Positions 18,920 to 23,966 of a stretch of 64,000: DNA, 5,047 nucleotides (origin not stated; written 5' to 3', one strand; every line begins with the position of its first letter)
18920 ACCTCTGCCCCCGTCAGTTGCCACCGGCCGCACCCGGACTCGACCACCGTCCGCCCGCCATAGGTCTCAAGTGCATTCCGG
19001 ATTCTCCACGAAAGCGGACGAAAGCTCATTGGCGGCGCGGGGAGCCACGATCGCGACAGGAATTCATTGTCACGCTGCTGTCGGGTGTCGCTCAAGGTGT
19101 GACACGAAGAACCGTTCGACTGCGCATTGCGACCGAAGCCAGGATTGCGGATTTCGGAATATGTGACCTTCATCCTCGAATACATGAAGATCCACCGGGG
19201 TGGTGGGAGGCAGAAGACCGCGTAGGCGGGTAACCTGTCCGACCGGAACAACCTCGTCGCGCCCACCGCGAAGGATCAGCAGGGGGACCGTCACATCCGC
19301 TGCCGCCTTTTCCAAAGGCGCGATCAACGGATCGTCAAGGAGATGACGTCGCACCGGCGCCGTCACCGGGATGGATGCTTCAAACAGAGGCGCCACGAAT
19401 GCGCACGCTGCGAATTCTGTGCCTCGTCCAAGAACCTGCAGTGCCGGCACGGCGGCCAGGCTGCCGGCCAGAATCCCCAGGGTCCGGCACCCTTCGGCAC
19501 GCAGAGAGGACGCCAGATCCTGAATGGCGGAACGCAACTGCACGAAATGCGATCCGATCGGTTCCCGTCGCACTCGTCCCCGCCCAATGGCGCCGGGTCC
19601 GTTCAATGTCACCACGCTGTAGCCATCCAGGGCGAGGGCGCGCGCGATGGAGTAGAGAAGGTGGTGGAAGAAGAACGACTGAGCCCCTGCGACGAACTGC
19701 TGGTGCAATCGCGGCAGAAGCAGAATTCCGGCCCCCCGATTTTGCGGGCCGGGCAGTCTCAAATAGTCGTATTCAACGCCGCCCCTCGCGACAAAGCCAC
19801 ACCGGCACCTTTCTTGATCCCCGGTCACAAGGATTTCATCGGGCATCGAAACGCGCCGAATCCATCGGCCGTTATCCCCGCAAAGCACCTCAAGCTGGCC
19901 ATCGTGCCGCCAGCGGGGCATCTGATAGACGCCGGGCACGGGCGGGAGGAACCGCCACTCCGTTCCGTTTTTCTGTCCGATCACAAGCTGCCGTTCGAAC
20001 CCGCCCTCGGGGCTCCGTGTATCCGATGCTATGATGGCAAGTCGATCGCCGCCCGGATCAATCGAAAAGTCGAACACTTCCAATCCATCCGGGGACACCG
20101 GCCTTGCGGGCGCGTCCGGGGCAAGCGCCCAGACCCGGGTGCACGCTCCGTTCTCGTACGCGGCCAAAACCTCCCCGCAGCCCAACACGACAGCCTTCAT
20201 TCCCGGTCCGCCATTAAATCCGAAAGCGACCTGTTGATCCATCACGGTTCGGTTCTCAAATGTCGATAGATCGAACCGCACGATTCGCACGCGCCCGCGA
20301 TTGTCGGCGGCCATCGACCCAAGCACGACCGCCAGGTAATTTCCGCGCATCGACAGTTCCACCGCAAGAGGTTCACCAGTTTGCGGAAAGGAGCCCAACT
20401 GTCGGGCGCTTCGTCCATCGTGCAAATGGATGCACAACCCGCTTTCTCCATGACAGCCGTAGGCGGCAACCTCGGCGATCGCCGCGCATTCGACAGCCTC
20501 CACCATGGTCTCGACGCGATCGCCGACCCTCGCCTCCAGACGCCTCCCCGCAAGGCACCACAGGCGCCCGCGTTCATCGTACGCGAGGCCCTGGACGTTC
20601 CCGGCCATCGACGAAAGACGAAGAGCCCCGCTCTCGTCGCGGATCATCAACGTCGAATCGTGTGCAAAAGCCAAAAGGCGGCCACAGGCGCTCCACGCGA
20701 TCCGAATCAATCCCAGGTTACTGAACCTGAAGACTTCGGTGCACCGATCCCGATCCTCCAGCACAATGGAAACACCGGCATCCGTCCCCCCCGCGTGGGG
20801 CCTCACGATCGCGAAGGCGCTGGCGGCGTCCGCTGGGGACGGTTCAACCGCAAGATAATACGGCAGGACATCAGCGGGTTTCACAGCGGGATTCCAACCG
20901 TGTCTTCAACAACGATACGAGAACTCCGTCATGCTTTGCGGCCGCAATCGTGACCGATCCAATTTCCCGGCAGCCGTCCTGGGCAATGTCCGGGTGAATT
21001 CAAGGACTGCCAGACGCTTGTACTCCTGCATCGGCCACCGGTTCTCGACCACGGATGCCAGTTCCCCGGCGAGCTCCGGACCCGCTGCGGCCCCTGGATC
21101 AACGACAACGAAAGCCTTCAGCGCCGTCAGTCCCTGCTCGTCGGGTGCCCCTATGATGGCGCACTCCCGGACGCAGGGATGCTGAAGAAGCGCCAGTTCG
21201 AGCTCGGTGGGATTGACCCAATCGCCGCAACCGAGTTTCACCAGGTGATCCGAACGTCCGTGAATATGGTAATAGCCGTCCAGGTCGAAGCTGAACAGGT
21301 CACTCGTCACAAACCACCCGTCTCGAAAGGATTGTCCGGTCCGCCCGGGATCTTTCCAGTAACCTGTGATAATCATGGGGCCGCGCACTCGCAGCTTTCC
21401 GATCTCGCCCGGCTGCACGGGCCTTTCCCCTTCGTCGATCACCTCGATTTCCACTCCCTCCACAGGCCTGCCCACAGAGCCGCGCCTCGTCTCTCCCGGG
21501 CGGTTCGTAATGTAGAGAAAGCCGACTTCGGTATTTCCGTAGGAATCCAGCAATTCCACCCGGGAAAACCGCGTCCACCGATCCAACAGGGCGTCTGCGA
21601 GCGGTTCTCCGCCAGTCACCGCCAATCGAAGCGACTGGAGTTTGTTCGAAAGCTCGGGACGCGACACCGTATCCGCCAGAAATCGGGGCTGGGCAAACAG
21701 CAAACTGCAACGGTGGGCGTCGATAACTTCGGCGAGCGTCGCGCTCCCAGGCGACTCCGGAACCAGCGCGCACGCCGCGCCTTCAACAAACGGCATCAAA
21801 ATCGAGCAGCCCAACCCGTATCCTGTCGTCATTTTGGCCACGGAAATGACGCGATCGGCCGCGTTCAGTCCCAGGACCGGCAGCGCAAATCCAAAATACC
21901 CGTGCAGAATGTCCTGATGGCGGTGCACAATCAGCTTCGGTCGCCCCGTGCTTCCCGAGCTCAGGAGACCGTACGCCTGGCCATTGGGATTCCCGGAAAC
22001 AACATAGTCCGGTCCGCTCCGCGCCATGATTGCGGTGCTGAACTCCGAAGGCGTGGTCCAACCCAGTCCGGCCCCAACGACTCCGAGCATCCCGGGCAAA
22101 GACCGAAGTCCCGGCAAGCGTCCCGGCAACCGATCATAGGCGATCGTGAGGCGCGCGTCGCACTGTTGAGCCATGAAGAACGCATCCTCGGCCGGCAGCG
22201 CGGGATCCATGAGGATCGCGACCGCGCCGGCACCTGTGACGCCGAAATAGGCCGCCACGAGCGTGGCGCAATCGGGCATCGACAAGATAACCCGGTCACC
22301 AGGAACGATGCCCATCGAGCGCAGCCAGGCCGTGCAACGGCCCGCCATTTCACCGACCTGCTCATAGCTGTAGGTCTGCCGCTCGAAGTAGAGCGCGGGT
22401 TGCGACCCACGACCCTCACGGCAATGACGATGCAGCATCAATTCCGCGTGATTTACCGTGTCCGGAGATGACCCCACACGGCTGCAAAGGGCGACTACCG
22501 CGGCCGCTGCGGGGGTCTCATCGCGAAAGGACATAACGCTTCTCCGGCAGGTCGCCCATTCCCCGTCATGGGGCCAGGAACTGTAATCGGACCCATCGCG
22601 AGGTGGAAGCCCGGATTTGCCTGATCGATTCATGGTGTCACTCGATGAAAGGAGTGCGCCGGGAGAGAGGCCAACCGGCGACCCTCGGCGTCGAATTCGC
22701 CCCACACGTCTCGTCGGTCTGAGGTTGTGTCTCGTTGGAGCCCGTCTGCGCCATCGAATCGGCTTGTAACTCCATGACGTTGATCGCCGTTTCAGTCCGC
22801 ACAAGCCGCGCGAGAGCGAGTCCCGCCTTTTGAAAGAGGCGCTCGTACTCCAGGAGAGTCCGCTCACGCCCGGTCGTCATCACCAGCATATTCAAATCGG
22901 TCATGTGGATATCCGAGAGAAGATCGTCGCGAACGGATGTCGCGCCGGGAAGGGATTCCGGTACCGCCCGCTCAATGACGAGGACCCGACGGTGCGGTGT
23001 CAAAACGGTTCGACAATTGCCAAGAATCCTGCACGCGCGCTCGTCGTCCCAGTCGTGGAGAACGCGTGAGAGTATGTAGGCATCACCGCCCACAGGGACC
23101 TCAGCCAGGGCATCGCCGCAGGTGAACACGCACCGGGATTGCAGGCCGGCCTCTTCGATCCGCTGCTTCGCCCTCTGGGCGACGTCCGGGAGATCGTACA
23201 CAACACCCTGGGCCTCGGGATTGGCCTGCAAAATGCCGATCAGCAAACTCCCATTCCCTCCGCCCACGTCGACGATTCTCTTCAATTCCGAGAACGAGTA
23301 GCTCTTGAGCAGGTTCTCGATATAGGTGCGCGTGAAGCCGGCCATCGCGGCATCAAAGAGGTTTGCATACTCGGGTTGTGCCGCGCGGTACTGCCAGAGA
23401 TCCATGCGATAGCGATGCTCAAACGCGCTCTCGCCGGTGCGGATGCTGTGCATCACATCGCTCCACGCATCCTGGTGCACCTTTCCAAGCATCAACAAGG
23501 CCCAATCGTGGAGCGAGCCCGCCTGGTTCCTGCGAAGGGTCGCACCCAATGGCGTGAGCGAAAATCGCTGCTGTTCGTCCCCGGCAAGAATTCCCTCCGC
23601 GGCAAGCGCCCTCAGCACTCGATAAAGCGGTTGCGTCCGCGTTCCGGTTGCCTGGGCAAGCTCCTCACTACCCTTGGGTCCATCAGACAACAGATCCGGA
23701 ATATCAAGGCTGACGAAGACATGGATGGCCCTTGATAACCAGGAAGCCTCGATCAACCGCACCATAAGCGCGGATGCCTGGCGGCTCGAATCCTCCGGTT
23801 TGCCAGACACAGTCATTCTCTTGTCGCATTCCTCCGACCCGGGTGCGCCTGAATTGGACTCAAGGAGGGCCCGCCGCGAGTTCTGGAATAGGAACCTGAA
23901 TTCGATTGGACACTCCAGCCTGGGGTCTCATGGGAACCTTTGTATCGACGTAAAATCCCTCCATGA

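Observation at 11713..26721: Convergent two-operon biosynthetic locus joining an MNIO (DUF692) oxidase to carrier-protein/adenylation chemistry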

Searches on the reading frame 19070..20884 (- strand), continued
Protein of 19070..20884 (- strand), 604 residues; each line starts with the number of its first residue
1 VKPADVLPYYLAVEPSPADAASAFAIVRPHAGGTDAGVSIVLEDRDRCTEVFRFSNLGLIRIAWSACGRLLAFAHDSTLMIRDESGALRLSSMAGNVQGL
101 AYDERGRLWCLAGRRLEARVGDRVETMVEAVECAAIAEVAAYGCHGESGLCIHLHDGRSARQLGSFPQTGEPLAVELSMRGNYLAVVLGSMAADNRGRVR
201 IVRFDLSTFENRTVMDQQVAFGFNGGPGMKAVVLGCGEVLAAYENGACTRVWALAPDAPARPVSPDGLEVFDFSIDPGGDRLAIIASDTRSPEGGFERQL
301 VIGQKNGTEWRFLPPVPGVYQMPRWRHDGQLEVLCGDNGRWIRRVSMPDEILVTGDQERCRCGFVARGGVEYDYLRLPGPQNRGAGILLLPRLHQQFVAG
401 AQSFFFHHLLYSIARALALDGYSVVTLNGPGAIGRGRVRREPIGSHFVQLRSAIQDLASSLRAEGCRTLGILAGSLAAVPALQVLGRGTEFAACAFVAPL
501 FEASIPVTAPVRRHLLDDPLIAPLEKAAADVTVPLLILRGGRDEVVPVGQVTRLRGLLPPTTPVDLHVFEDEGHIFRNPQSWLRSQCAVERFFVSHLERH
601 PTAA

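Call 98: fold_search(model_id=the predicted structure, library=pdb)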
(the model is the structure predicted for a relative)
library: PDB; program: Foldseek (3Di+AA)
matches with E <= 10: 1522; with E <= 0.001: 885
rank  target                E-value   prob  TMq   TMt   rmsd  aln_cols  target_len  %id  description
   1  7c72_A                1.3e-19  1.00  0.61  0.57   9.2       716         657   16  Structure of a mycobacterium tuberculosis puromycin-hydrolyzing peptidase (released 2021-03-24)
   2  4hxg_A                2.0e-19  1.00  0.61  0.60   9.2       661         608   13  Pyrococcus horikoshii acylaminoacyl peptidase (orthorhombic crystal form) (released 2013-05-08)
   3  2ecf                  6.2e-19  1.00  0.69  0.61   7.0       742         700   13  Crystal Structure of Dipeptidyl Aminopeptidase IV from Stenotrophomonas maltophilia (released 2008-02-26)
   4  8wt1_D                8.5e-19  1.00  0.61  0.57   7.8       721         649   16  Crystal structure of S9 carboxypeptidase from Geobacillus sterothermophilus (released 2024-03-13)
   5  4hxg_I                2.7e-18  1.00  0.61  0.60   7.7       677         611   12  Pyrococcus horikoshii acylaminoacyl peptidase (orthorhombic crystal form) (released 2013-05-08)
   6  7px8_C                4.1e-18  1.00  0.51  0.45   9.3       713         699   13  CryoEM structure of mammalian acylaminoacyl-peptidase (released 2022-05-25)
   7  4hxg_B                4.3e-18  1.00  0.61  0.60   7.6       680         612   12  Pyrococcus horikoshii acylaminoacyl peptidase (orthorhombic crystal form) (released 2013-05-08)
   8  4hxf                  5.1e-18  1.00  0.62  0.62   7.4       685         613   13  Acylaminoacyl peptidase in complex with Z-Gly-Gly-Phe-chloromethyl ketone (released 2013-05-08)
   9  3g0d_D                5.3e-18  1.00  0.61  0.53   9.8       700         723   14  Crystal structure of dipeptidyl peptidase IV in complex with a pyrimidinedione inhibitor 2 (released 2010-02-16)
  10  5olj                  5.3e-18  1.00  0.54  0.48  10.0       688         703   12  Crystal structure of Porphyromonas gingivalis dipeptidyl peptidase 4 (released 2017-09-06)
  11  4hxg_G                5.6e-18  1.00  0.61  0.61   7.5       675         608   12  Pyrococcus horikoshii acylaminoacyl peptidase (orthorhombic crystal form) (released 2013-05-08)
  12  3azp_A                5.6e-18  1.00  0.62  0.58   7.9       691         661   16  Crystal structure of puromycin hydrolase S511A mutant (released 2011-07-27)
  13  2bkl_B                6.2e-18  1.00  0.60  0.54   7.9       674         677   14  Structural and Mechanistic Analysis of Two Prolyl Endopeptidases: Role of Inter-Domain Dynamics in Catalysis and Speci (released 2005-03-09)
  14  4hxe                  6.9e-18  1.00  0.61  0.61   7.5       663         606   13  Pyrococcus horikoshii acylaminoacyl peptidase (uncomplexed) (released 2013-05-08)
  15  4hxg_E                8.4e-18  1.00  0.61  0.60   8.5       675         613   13  Pyrococcus horikoshii acylaminoacyl peptidase (orthorhombic crystal form) (released 2013-05-08)
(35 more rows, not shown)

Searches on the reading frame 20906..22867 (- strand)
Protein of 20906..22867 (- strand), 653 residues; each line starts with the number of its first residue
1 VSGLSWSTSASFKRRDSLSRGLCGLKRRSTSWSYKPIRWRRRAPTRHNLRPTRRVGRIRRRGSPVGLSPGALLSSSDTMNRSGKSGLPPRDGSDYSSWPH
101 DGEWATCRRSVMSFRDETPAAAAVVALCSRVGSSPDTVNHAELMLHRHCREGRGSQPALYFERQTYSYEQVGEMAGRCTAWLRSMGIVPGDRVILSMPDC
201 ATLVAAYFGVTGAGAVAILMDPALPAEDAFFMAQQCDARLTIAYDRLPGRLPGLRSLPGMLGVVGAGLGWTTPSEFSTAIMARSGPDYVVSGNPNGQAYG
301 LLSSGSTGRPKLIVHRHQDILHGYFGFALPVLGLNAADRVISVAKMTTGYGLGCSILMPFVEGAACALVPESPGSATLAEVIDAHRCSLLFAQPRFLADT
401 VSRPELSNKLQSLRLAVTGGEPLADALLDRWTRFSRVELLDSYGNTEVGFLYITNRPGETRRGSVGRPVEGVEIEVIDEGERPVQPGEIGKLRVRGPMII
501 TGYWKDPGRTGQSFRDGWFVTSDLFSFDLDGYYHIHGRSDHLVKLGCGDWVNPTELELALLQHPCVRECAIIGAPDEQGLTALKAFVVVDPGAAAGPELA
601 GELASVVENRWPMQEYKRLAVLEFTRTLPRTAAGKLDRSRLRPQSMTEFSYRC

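Call 8: search_protein_families(library=pfam, max_evalue=0.01, proteins=[window:20906-22867:-])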
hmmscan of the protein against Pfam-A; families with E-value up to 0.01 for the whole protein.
window:20906-22867:- (653 aa): 2 families
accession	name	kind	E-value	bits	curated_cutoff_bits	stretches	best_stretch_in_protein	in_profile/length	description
PF00501.34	AMP-binding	-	9.6e-66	222.6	29.9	1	151-504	6-384/384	AMP-binding enzyme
PF13193.12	AMP-binding_C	-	1.2e-12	49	24.5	1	555-635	1-76/76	AMP-binding enzyme C-terminal domain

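Call 10: search_protein_families(library=ncbifam, max_evalue=0.01, proteins=[window:20906-22867:-])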
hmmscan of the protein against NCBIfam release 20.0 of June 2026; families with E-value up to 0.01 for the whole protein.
window:20906-22867:- (653 aa): 103 families (the best 25 are shown)
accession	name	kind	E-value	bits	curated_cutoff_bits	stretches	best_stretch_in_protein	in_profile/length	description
TIGR02262.1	benz_CoA_lig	subfamily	2.9e-90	303.4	375.25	1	138-642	3-506/508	benzoate-CoA ligase family protein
NF053567.1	HBDA_AROS1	equivalog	1.6e-82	277.5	1000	1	136-642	10-516/523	3-hydroxybenzoate--CoA ligase HbdA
NF004837.0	PRK06187.1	subfamily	2.3e-82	276.9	476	1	146-645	15-522/531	long-chain-fatty-acid--CoA ligase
NF004716.0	PRK06060.1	equivalog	3.5e-59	200.7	1228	1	139-648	5-493/705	p-hydroxybenzoic acid--AMP ligase FadD22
NF006182.0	PRK08316.1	subfamily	1.1e-58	199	663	1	152-645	23-517/523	fatty acyl-CoA synthetase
NF003313.0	PRK04319.1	equivalog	5.5e-57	193.3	729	1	135-642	40-558/574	acetate--CoA ligase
NF006181.0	PRK08314.1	subfamily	3.1e-56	190.8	705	2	303-646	212-555/563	long-chain-fatty-acid--CoA ligase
NF004114.0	PRK05605.1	equivalog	1.3e-55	188.8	766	2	298-644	224-568/575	long-chain-fatty-acid--CoA ligase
NF047394.1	AcylCoAsynMbcS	equivalog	3.7e-55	187.5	850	1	162-647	38-522/525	acyl-CoA synthetase MbcS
TIGR01733.1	AA-adenyl-dom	subfamily_domain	3.7e-54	184.1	317.4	1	167-570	1-408/409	amino acid adenylation domain-containing protein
NF005702.0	PRK07514.1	subfamily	2.5e-50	171.3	558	1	162-648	26-503/506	malonyl-CoA synthase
NF004511.1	PRK05852.1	equivalog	6e-50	170.3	650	1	162-642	23-501/505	FadD7 family fatty acid--CoA ligase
NF004758.0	PRK06087.1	equivalog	8.4e-49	166.4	736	1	164-646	49-536/548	medium-chain fatty-acid--CoA ligase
TIGR03098.1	ligase_PEP_1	hypoth_equivalog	1.3e-48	165.7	592.35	1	153-642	13-515/517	acyl-CoA ligase (AMP-forming), exosortase A system-associated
NF005801.1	PRK07656.1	equivalog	1.3e-46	159.3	657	1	153-642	14-500/500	FadD3 family acyl-CoA ligase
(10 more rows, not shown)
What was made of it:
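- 20906..22531 (-): Aryl-acid:CoA ligase-like adenylating enzyme. The longest ORF starts at 22867. TIGR02262 scores 303 bits (call 10).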

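Call 81: search_solved_structures(query=window:20906-22531:-, max_evalue=1e-30)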
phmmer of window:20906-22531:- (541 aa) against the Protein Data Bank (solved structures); distinct sequences matched with E-value up to 1e-30: 53.
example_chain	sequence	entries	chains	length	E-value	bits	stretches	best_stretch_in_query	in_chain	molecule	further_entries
4wv3_A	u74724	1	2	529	1.9e-76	260.8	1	40-532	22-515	Anthranilate-CoA ligase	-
2v7b_A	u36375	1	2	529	4.3e-68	233.2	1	23-532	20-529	BENZOATE-COENZYME A LIGASE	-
4eat_A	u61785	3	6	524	3.1e-61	210.5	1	20-531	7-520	Benzoate-coenzyme A ligase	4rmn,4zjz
4rm3_A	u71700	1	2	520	5e-61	209.9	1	22-531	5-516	Benzoate-coenzyme A ligase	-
4rlf_A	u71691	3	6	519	5.4e-61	209.7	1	23-531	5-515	Benzoate-coenzyme A ligase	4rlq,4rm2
6m2o_A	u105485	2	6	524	1.4e-60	208.4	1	20-531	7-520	Benzoate-coenzyme A ligase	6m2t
6m2u_A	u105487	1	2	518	2.5e-60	207.5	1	23-531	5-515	Benzoate-coenzyme A ligase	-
5oe3_A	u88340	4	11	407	2e-47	164.9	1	75-428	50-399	Anthranilate--CoA ligase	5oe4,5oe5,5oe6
6mfy_A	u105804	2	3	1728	4.1e-45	157.3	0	44-529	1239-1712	Linear gramicidin synthase subunit A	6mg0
6mfz_A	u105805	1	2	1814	4.9e-45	157.1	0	44-529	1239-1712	Linear gramicidin synthase subunit A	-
9be3_A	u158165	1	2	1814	4.9e-45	157.1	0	44-529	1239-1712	Linear gramicidin synthase subunit A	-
9be4_A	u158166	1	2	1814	4.9e-45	157.1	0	44-529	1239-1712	Linear gramicidin synthase subunit A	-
9meh_A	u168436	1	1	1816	4.9e-45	157.1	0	44-529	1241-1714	Linear gramicidin synthase subunit A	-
8r2q_A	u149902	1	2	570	1.3e-40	142.5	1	33-530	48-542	Probable fatty-acid-CoA ligase FadD5 (Fatty-acid-CoA synthetase) (Fatty-acid-CoA synthase)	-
5wm2_A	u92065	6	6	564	3.4e-40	141.1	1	53-529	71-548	Salicylate-AMP ligase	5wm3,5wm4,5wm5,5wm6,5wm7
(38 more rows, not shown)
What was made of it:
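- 20906..22531 (-): The best structures are anthranilate-CoA ligase (261 bits) and benzoate-CoA ligases (call 81).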

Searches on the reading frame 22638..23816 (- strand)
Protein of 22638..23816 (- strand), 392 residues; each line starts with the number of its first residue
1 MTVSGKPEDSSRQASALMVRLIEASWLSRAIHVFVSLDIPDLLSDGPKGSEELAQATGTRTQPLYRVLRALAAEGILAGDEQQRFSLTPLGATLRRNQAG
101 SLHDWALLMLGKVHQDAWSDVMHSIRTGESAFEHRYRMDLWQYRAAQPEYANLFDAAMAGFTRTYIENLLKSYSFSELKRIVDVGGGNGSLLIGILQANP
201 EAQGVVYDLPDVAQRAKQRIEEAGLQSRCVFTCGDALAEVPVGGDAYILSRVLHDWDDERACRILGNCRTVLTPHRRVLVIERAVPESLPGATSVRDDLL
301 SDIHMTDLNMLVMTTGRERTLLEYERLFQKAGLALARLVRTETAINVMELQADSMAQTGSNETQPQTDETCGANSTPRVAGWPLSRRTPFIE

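Call 8: search_protein_families(library=pfam, max_evalue=0.01, proteins=[window:22638-23816:-])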
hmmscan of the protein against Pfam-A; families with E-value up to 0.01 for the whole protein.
window:22638-23816:- (392 aa): 8 families
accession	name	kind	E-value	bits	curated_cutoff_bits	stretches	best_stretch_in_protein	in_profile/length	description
PF00891.24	Methyltransf_2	-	2e-45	155.1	22.3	1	118-333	1-209/210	O-methyltransferase domain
PF08100.18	Dimerisation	-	2.8e-13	49.9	25.6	1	12-94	3-90/93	O-methyltransferase dimerisation domain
PF08242.18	Methyltransf_12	-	3e-07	31.5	30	1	182-274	1-94/98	Methyltransferase domain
PF13649.12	Methyltransf_25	-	2.1e-06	28.7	27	1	181-274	1-95/97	Methyltransferase domain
PF13847.12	Methyltransf_31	-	2.4e-05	24.5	27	1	178-290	4-119/145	Methyltransferase domain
PF25213.1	HVO_A0261_N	-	0.00013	22.2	35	1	42-95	19-71/86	HVO_A0261 N-terminal domain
PF13545.12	HTH_Crp_2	-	0.0033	17.8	27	0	51-79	26-54/70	Crp-like helix-turn-helix domain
PF05175.20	MTS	-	0.0046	17.1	23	1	172-241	30-95/170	Methyltransferase small domain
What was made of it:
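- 22638..23816 (-): SAM-dependent O-methyltransferase of the aromatic small-molecule type. PF00891 scores 155 bits and PF08100 50 bits (call 8).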

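Call 10: search_protein_families(library=ncbifam, max_evalue=0.01, proteins=[window:22638-23816:-])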
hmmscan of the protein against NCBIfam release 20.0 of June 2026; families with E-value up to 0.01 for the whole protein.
window:22638-23816:- (392 aa): 9 families
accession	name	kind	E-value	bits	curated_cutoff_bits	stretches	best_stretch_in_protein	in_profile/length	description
TIGR02716.1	C20_methyl_CrtF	equivalog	1.1e-10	41.1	276.1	1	33-281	9-253/306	bacteriochlorophyllide d C-20 methyltransferase BchU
TIGR04543.1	ketoArg_3Met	equivalog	3.4e-09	36.2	425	1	176-339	148-317/336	2-ketoarginine methyltransferase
NF053543.1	FlxJ_fam_MTase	equivalog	1.4e-06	27.5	560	1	173-282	173-285/352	FlxJ family methyltransferase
NF043040.1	corrin_prot_MT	hypoth_equivalog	2.7e-05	23.7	180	1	170-290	35-157/216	corrinoid protein-associated methyltransferase CpaM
NF050150.1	RiPP_MTase_ApyS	equivalog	6.8e-05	22.2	400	1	177-236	141-201/323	RiPP biosynthesis methyltransferase ApyS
NF000488.1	chrB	exception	0.00098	18.6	620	1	181-218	93-130/280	23S rRNA (guanine(748)-N(1))-methyltransferase ChrB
TIGR04371.1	methyltran_NanM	subfamily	0.00099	18.7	44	1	176-216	148-188/273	putative sugar O-methyltransferase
TIGR03534.1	RF_mod_PrmC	equivalog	0.0024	17.4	199.1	1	162-240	73-151/253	peptide chain release factor N(5)-glutamine methyltransferase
TIGR03533.1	L3_gln_methyl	equivalog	0.0096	15.3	229.7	0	170-241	113-186/284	50S ribosomal protein L3 N(5)-glutamine methyltransferase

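Call 89: search_solved_structures(query=window:22638-23816:-, max_evalue=1e-15)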
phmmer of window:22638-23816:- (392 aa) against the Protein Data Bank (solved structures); distinct sequences matched with E-value up to 1e-15: 76 (the best 60 are shown).
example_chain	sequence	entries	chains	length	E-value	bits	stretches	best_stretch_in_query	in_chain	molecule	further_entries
6c5b_A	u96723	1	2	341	1.2e-74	254.6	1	14-350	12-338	Methyltransferase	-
4z2y_A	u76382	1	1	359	3.6e-70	239.9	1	18-340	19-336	CalO6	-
8rdm_A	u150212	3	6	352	5.8e-62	212.9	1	9-340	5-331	DtpM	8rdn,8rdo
3gwz_A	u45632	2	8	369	9.9e-57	195.7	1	4-339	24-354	MmcR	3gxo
8h3t_A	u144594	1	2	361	1.2e-53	185.6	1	18-349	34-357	AlpH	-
4d7k_A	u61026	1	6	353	9.3e-45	156.3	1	30-336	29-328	SAM-DEPENDENT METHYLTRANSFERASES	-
2ip2_A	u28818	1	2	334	1.2e-43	152.6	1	12-340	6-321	Probable phenazine-specific methyltransferase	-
6clw_A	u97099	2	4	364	1.3e-43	152.5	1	27-356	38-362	O-methyltransferase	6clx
7pg7_D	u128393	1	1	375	7.6e-42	146.7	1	18-336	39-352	Methyltransferase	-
3i53_A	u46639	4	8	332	5.1e-40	140.7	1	26-349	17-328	O-methyltransferase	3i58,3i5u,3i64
3lst_A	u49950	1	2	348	7.1e-40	140.2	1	27-347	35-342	CalO1 Methyltransferase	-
1qzz_A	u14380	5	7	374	3e-38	134.8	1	26-337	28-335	aclacinomycin-10-hydroxylase | Protein RdmB | Aclacinomycin 10-hydroxylase RdmB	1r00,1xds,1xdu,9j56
5xoh_A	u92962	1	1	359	8.7e-34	120.2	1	62-339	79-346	Bergaptol O-methyltransferase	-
7owb_A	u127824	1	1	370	1.8e-32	115.8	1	28-338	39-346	Carminomycin 4-O-methyltransferase DnrK,Methyltransferase domain-containing protein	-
7oy1_A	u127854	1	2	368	1.2e-31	113.1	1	28-337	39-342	Carminomycin 4-O-methyltransferase DnrK,Methyltransferase domain-containing protein,Aclaci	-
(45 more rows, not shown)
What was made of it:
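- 22638..23816 (-): The nearest structures are 6c5b, CalO6, DtpM and MmcR (call 89).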
